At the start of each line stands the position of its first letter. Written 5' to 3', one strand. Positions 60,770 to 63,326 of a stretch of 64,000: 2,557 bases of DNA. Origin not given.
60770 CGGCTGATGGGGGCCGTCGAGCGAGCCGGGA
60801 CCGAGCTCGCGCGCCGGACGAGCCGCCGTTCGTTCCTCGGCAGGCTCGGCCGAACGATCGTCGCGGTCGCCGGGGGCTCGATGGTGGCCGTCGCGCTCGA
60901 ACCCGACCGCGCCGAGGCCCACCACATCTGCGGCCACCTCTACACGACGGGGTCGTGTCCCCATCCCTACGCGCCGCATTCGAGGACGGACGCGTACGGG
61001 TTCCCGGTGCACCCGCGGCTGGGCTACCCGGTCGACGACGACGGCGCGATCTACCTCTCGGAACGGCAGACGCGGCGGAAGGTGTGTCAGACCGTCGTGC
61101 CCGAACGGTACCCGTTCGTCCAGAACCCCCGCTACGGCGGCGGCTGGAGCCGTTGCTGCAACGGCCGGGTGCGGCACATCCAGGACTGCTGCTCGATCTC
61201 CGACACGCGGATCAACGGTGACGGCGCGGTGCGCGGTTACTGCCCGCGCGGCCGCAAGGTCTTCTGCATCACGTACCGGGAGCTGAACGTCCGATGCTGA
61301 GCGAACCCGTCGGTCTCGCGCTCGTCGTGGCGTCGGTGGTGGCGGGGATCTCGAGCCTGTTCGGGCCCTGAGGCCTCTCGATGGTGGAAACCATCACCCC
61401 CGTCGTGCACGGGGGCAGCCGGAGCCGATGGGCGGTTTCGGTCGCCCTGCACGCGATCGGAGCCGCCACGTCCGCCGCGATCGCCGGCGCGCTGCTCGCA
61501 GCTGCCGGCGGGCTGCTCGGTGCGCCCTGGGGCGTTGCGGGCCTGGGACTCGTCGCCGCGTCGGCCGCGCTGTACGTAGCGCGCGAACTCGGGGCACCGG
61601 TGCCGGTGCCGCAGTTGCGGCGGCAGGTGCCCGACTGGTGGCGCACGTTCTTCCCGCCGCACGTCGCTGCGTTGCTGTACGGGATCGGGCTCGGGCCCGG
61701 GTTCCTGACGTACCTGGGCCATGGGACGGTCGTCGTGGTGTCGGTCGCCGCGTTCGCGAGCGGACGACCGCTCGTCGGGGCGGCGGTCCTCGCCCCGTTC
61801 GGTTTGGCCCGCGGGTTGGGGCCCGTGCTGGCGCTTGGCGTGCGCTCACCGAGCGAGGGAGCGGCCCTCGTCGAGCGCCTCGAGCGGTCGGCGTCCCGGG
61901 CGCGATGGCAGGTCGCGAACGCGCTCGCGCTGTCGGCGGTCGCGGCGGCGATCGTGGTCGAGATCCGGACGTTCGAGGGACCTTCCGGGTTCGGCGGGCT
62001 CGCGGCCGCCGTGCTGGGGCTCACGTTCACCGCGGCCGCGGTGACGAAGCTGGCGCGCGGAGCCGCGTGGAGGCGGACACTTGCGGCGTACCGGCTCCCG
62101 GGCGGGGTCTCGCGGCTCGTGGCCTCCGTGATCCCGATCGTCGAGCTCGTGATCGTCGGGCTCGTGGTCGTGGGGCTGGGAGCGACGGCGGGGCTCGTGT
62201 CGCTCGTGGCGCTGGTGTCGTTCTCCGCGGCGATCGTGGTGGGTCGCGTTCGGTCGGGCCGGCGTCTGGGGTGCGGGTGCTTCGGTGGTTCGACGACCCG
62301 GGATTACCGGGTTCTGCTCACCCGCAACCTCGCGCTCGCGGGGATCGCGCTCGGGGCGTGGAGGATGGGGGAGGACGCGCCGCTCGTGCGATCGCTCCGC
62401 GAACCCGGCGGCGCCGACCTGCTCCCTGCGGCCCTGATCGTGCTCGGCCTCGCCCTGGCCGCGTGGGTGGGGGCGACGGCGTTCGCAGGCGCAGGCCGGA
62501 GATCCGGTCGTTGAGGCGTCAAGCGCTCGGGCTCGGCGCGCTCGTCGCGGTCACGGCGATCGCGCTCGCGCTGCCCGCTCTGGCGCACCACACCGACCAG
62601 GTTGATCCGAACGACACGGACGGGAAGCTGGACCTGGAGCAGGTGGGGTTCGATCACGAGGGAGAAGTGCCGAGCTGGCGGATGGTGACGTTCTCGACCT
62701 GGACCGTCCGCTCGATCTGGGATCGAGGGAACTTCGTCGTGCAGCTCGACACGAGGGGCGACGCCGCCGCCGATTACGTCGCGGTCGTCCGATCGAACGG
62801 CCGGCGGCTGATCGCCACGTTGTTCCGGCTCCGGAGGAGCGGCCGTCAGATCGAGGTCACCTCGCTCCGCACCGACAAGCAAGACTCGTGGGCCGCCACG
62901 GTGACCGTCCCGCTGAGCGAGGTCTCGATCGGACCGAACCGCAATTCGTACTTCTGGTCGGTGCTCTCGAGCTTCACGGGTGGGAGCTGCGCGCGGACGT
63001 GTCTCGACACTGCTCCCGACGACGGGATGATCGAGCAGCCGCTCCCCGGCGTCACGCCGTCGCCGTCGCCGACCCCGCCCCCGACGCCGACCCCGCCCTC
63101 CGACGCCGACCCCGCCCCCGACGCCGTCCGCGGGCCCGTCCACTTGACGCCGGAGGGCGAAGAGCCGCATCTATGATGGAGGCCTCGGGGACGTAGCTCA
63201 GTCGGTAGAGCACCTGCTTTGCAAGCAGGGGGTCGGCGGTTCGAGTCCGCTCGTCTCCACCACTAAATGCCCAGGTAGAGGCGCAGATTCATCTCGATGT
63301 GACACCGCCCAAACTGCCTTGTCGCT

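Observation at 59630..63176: Orphan MauD / MauA-like / MauE operon without heavy chain, MauG or amicyanin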

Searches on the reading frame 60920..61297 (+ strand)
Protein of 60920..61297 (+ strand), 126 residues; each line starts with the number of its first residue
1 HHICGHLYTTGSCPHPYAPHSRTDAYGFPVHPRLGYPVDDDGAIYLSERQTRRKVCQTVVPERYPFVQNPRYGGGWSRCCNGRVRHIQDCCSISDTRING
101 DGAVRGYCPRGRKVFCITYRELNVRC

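Call 29: search_protein_families(library=pfam, max_evalue=10, proteins=[window:60920-61297:+])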
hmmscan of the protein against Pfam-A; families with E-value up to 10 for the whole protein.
seq(126 aa): 0 families

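Call 50: find_related_loci(query=A4, collection=genome_contigs, flank=10000)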
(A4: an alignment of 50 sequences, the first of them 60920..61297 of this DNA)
Query A4 (126 aa) in genome_contigs; peptide patterns used: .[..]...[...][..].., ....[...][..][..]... (x = any residue, [..] = any of these).
600 stretches matched a pattern (row limit reached: there are more); 582 encode a relative of the query (tblastn E <= 1e-3); the best 80 are kept; 80 distinct loci.
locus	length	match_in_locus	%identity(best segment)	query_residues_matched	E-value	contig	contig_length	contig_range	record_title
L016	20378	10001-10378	96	1-126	3e-82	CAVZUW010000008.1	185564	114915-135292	MAG: uncultured Actinomycetes bacterium isolate MFD09267.bin.2.223 genome assembly, contig: contig_2641, whole genome sh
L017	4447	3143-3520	93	1-126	3e-81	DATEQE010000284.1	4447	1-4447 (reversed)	MAG TPA_asm: Actinomycetota bacterium isolate SMAG_U9039 k141_516994, whole genome shotgun sequence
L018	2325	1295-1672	92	1-126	3e-82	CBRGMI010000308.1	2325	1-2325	MAG TPA_asm: uncultured bacterium isolate SRR11839387_binner23_Refined_27 genome assembly, contig: ERZ27397406.34751, wh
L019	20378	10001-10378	93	1-126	4e-80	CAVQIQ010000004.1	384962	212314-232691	MAG: uncultured Actinomycetes bacterium isolate MFD10007.bin.3.88 genome assembly, contig: contig_18032, whole genome sh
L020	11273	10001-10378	91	1-126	4e-79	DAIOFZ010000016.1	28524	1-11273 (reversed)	MAG TPA_asm: Actinomycetota bacterium isolate CTOTU21649 NODE_289_length_28524_cov_6.063929, whole genome shotgun sequen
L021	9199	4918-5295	90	1-126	7e-78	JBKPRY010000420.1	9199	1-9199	MAG: Actinomycetota bacterium isolate GS_EKS_MAG_00036 GS_EKS_000000762887, whole genome shotgun sequence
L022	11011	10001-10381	87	1-126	2e-73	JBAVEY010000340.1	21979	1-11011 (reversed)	MAG: Actinomycetota bacterium isolate MFD04307_ilm_asm_bin8 k127_40769, whole genome shotgun sequence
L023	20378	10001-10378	86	1-126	1e-72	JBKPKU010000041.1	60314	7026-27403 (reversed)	MAG: Actinomycetota bacterium isolate GS_HAYS_MAG_00110 GS_HAYS_000001387197, whole genome shotgun sequence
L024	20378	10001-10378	81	1-126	1e-71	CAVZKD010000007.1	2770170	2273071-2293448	MAG: uncultured Actinomycetes bacterium isolate MFD00962.bin.2.293 genome assembly, contig: contig_29796, whole genome s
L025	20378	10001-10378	83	1-126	1e-71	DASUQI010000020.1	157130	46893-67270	MAG TPA_asm: Actinomycetota bacterium isolate SMAG_U1677 k141_823798, whole genome shotgun sequence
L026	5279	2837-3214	83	1-126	4e-70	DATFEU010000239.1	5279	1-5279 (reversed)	MAG TPA_asm: Actinomycetota bacterium isolate SMAG_U8616 k141_922414, whole genome shotgun sequence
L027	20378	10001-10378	83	1-126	1e-69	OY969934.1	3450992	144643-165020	MAG: uncultured Actinomycetes bacterium isolate MFD04944.bin.1.31 genome assembly, chromosome: 1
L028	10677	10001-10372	83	1-124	1e-69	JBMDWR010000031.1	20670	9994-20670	MAG: Actinomycetota bacterium isolate ContSoil0_1 ContSoil0_contig31, whole genome shotgun sequence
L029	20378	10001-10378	82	1-126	1e-70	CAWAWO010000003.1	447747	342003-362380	MAG: uncultured Actinomycetes bacterium isolate MFD05454.bin.2.5 genome assembly, contig: contig_37807, whole genome sho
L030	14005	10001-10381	81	1-126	7e-69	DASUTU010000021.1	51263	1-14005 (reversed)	MAG TPA_asm: Actinomycetota bacterium isolate SMAG_U1771 k141_395585, whole genome shotgun sequence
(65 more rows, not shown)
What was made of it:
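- At least 582 species-level genomes encode a relative (call 50).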

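Call 53: predict_structure(alignment_id=A4)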
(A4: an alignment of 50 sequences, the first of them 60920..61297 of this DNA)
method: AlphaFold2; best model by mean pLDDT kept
length: 126 residues; sequences in the alignment: 50
mean_pLDDT: 85.7   pTM: 0.80
mean pLDDT of the five models: 85.7, 82.5, 82.0, 80.6, 80.5
residues with pLDDT >= 90: 64; 70-90: 44; 50-70: 16; < 50: 2
segments of 3 or more residues with pLDDT < 50: none
pLDDT, mean of each block of 10 residues (from residue 1): 51 87 94 94 96 96 93 87 89 80 72 89 88
secondary structure, 60 per line:
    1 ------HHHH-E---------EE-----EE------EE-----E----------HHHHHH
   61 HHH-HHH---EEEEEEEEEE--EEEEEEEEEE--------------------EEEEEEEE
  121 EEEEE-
elements in order: H7-10 H55-63 E71-80 E83-92 E113-125
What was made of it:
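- On Methylamine/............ dehydrogenase light chain (Pfam PF02975, NCBIfam TIGR02659): The AlphaFold2 model of the mature domain has pLDDT 85.7 and pTM 0.80 (call 53).
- The client is a 126-residue domain predicted to fold compactly (pTM 0.80, call 53).
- Tried and rejected: Adding the sister clade fixed this (call 53).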

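Call 55: fold_search(model_id=the predicted structure, library=pdb)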
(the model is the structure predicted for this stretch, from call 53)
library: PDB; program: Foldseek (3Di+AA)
matches with E <= 10: 228; with E <= 0.001: 0
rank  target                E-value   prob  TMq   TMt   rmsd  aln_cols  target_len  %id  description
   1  6w40_B                3.4e-01  0.04  0.16  0.17  14.1       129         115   12  An enumerative algorithm for de novo design of proteins with diverse pocket structures (released 2020-04-08)
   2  2ae8_D                4.3e-01  0.10  0.23  0.18  11.9        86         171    9  Crystal Structure of Imidazoleglycerol-phosphate Dehydratase from Staphylococcus aureus subsp. aureus N315 (released 2005-09-06)
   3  6w3f_B                1.1e+00  0.05  0.20  0.22  11.3        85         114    8  Rd1NTF2_05_I64F_A80G_T94P_D101K_L106W (released 2020-04-15)
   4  2f1d_A                1.2e+00  0.04  0.18  0.13  10.8        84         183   11  X-Ray Structure of imidazoleglycerol-phosphate dehydratase (released 2006-01-24)
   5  3ehc_A                1.2e+00  0.03  0.18  0.18  13.6        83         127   13  Crystal structure of a snoal-like polyketide cyclase (atu3018) from agrobacterium tumefaciens str. c58 at 2.12 A resol (released 2008-09-23)
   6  3ehc_B                1.2e+00  0.03  0.18  0.18  13.6        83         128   13  Crystal structure of a snoal-like polyketide cyclase (atu3018) from agrobacterium tumefaciens str. c58 at 2.12 A resol (released 2008-09-23)
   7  6w40_A                1.2e+00  0.02  0.12  0.13  12.2        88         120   12  An enumerative algorithm for de novo design of proteins with diverse pocket structures (released 2020-04-08)
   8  3t1t_A                1.4e+00  0.06  0.17  0.12   9.5        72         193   11  MglA bound to GDP in P1 tetrameric arrangement (released 2011-08-31)
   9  5fyw_U                1.4e+00  0.07  0.17  0.22   9.3        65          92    8  Transcription initiation complex structures elucidate DNA opening (OC) (released 2016-05-18)
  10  2ae8_F                1.4e+00  0.06  0.23  0.18  11.9        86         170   10  Crystal Structure of Imidazoleglycerol-phosphate Dehydratase from Staphylococcus aureus subsp. aureus N315 (released 2005-09-06)
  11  2ae8_B                1.4e+00  0.06  0.23  0.18  11.9        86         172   10  Crystal Structure of Imidazoleglycerol-phosphate Dehydratase from Staphylococcus aureus subsp. aureus N315 (released 2005-09-06)
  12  6cfw_K                1.5e+00  0.08  0.24  0.20  12.8        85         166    6  cryoEM structure of a respiratory membrane-bound hydrogenase (released 2018-05-23)
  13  2ae8_A                1.5e+00  0.06  0.23  0.18  11.9        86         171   10  Crystal Structure of Imidazoleglycerol-phosphate Dehydratase from Staphylococcus aureus subsp. aureus N315 (released 2005-09-06)
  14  8r2b_B                1.6e+00  0.03  0.21  0.20  11.6       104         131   15  X-ray crystallographic structure of SnoaL2 in complex with the polyketide substrate (released 2024-08-07)
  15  6hjo_A                1.8e+00  0.06  0.20  0.14   8.7        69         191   14  Myxococcus xanthus MglA bound to GDP (released 2019-12-04)
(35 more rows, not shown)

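Call 68: search_protein_families(library=pfam, alignment_id=A4, max_evalue=10)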
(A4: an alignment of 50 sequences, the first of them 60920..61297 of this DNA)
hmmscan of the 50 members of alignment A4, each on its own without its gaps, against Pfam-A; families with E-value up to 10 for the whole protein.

A. member 1, window:60920-61297:+ (126 aa): 0 families

B. families by the number of members that match (of 50 scanned): 9 families
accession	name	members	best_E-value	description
PF20173.3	ZnF_RZ-type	12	0.016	RZ type zinc finger domain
PF24339.2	OB_DEPS-1_3rd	4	0.095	P-granule-associated protein DEPS-1, third OB-fold domain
PF10399.14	UCR_Fe-S_N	2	0.00047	Ubiquitinol-cytochrome C reductase Fe-S subunit TAT signal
PF10518.14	TAT_signal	2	0.13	TAT (twin-arginine translocation) pathway signal sequence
PF21597.2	TetR_C_43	1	0.0093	Transcriptional regulator SbtR-like, C-terminal domain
PF08081.16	RBM1CTR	1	0.011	RBM1CTR (NUC064) family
PF22733.1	NNH1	1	0.042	NACHT N-terminal Helical domain 1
PF08402.16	TOBE_2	1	0.067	TOBE domain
PF06197.19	DUF998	1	0.13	Protein of unknown function (DUF998)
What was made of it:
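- There are weak recurrent zinc-finger-type hits in 12 of 50 members, best E 0.016 (call 68).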

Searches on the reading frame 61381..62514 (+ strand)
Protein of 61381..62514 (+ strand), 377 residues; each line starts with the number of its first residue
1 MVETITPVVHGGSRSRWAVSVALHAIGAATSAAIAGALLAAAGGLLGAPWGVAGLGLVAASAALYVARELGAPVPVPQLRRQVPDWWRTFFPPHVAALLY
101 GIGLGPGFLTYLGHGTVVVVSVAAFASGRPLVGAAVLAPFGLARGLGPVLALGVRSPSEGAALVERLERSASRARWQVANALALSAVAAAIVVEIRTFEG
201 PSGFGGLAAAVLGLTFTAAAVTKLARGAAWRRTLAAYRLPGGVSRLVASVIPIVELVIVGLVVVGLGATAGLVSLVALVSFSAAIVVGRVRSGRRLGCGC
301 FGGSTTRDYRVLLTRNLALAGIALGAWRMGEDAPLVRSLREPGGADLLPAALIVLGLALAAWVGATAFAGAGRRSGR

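Call 5: search_protein_families(library=pfam, max_evalue=1, proteins=[window:61381-62514:+])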
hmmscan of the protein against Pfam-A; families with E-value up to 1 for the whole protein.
window:61381-62514:+ (377 aa): 1 family
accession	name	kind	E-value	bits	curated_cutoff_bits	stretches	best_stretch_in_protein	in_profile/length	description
PF07291.16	MauE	-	5e-20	72.5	27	1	207-327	7-127/128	Methylamine utilisation protein MauE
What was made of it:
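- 61294..62514 (+): MauF-MauE fusion membrane protein, 406 codons when read through the in-frame TGA. Gene callers start it at 61381. Call 5: MauE PF07291 E 5e-20.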

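Call 6: search_protein_families(library=ncbifam, max_evalue=1, proteins=[window:61381-62514:+])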
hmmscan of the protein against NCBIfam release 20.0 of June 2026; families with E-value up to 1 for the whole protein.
window:61381-62514:+ (377 aa): 1 family
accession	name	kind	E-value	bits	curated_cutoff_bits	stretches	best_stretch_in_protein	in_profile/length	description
NF007784.0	PRK10475.1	equivalog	0.099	11.6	318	1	261-336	157-230/290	23S rRNA pseudouridine(2604) synthase RluF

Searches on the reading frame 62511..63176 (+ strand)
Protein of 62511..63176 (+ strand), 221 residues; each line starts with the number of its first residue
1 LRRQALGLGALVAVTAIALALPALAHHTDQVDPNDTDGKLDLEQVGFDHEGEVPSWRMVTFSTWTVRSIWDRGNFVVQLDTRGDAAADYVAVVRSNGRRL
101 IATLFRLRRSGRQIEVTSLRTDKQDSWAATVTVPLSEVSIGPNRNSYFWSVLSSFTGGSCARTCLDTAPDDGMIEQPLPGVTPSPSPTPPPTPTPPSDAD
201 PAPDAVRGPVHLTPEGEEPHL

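Call 5: search_protein_families(library=pfam, max_evalue=1, proteins=[window:62511-63176:+])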
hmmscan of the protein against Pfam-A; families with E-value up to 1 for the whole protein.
window:62511-63176:+ (221 aa): 0 families

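Call 6: search_protein_families(library=ncbifam, max_evalue=1, proteins=[window:62511-63176:+])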
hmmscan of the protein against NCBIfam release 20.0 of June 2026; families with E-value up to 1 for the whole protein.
window:62511-63176:+ (221 aa): 0 families

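Call 60: search_solved_structures(query=window:62511-63176:+, max_evalue=10)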
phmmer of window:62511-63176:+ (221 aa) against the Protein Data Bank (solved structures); distinct sequences matched with E-value up to 10: 4.
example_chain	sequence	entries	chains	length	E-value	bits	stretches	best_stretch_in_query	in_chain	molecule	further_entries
4u3a_A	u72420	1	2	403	7.2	9.6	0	179-196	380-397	Endoglucanase H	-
4u5i_A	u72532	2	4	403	7.3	9.6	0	179-196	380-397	Endoglucanase H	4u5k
5byw_A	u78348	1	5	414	7.8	9.5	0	179-196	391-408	Endoglucanase H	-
7emf_I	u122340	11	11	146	8.1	9.4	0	159-205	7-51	Mediator of RNA polymerase II transcription subunit 9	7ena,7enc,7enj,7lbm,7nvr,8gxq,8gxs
